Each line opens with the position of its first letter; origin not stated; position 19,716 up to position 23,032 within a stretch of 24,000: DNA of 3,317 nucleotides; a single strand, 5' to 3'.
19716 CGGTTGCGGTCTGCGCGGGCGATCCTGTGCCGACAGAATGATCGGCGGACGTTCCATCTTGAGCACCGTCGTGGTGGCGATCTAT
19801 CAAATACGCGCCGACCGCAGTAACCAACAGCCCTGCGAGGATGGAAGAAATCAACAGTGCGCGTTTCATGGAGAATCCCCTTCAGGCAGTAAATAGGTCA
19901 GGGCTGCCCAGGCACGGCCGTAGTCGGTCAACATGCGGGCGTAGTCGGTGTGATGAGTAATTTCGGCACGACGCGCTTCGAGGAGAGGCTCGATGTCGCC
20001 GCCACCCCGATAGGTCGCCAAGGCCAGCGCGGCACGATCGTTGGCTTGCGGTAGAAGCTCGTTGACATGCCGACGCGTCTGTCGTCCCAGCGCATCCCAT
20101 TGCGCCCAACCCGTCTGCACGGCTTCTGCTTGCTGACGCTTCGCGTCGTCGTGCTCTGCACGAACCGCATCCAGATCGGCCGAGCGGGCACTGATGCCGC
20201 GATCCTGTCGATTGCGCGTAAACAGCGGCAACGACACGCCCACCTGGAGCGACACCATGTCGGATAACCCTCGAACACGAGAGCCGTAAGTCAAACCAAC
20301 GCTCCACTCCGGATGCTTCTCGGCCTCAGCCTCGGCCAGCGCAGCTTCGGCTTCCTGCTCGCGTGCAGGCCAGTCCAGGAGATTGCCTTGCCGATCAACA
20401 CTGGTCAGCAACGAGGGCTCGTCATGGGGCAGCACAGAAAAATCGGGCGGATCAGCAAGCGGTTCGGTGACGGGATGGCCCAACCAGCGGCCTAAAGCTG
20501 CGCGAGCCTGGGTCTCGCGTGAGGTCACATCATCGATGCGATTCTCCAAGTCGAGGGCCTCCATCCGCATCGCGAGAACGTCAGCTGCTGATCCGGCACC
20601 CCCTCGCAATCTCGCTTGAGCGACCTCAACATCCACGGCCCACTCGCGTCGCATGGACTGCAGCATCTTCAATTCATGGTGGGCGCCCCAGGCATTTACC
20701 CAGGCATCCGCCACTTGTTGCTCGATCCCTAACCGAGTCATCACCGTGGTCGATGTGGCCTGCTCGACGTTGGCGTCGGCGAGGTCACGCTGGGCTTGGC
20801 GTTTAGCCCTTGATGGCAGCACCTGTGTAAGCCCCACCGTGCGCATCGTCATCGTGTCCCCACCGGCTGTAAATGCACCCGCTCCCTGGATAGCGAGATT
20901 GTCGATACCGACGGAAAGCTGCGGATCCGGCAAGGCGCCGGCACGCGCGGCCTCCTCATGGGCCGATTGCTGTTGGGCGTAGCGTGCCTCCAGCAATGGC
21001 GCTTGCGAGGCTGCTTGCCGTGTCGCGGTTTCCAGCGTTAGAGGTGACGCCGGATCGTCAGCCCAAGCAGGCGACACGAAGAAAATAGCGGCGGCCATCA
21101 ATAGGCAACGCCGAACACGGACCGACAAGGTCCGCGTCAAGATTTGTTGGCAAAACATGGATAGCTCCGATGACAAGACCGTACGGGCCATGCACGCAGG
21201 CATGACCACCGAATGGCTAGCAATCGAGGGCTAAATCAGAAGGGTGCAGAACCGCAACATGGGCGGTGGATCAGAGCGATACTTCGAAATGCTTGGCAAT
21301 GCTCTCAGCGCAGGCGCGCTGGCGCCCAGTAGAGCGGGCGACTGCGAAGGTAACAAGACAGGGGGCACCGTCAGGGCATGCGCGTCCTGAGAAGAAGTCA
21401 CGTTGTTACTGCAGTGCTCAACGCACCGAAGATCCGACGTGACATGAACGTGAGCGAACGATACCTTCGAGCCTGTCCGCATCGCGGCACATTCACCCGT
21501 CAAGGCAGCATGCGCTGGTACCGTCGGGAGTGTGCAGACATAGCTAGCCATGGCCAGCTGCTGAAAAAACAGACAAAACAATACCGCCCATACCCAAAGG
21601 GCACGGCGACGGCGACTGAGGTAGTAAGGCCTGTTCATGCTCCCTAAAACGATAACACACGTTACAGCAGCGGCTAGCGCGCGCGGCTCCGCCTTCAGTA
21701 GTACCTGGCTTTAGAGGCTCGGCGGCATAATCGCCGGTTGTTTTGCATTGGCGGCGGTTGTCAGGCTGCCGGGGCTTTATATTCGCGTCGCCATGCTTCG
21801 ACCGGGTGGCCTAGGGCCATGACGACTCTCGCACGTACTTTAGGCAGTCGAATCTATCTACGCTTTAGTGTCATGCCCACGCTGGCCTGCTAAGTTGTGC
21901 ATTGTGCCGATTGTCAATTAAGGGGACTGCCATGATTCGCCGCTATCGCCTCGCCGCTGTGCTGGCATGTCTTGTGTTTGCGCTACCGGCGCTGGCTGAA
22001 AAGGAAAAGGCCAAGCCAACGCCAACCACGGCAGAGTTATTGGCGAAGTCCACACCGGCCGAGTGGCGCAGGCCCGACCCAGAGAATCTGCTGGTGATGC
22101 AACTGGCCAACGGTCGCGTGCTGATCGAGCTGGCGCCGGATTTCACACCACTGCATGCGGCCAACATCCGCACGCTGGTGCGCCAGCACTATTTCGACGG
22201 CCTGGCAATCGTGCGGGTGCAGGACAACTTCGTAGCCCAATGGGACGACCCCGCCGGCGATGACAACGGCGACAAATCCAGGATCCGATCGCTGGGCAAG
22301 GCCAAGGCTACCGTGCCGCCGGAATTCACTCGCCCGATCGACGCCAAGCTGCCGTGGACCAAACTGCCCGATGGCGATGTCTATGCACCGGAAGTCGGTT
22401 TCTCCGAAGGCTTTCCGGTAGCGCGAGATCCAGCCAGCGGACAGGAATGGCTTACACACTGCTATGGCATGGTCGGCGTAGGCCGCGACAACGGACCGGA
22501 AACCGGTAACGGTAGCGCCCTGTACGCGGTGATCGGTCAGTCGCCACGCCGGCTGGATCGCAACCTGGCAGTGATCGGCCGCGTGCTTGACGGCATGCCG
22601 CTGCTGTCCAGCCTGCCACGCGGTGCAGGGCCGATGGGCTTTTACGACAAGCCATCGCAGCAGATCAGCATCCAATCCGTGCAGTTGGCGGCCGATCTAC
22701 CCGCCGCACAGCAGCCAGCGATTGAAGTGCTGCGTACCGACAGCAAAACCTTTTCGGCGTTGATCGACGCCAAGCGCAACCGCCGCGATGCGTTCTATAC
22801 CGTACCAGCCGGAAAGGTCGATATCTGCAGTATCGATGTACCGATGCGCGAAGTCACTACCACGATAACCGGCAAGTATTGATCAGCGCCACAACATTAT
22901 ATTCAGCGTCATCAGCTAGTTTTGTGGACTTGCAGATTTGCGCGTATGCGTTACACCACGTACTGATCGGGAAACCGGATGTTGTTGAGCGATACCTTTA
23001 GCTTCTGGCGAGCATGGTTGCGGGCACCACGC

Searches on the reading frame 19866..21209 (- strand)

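Call 92: search_protein_families(library=pfam, proteins=[window:19866-21209:-], max_evalue=0.00001)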
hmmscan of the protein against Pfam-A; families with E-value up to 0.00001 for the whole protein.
window:19866-21209:- (447 aa): 1 family
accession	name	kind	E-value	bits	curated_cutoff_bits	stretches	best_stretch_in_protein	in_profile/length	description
PF02321.23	OEP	-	1.5e-30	106.8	22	2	59-244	1-187/187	Outer membrane efflux protein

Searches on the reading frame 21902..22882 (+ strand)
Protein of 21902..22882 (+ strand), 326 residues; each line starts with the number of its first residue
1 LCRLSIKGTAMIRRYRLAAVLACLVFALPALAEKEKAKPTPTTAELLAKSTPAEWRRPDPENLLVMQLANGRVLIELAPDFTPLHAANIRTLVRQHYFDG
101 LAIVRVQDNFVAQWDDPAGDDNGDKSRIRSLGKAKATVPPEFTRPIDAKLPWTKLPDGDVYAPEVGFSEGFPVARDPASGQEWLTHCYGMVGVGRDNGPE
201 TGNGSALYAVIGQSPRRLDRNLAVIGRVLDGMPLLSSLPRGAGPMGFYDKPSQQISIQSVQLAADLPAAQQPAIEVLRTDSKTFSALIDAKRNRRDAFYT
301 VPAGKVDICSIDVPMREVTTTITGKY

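Call 92: search_protein_families(library=pfam, proteins=[window:21902-22882:+], max_evalue=0.00001)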
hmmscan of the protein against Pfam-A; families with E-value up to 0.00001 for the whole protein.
window:21902-22882:+ (326 aa): 1 family
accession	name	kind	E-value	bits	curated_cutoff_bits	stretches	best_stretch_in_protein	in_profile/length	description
PF00160.26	Pro_isomerase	-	1.7e-20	74.3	21.7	1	65-261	3-158/159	Cyclophilin type peptidyl-prolyl cis-trans isomerase/CLD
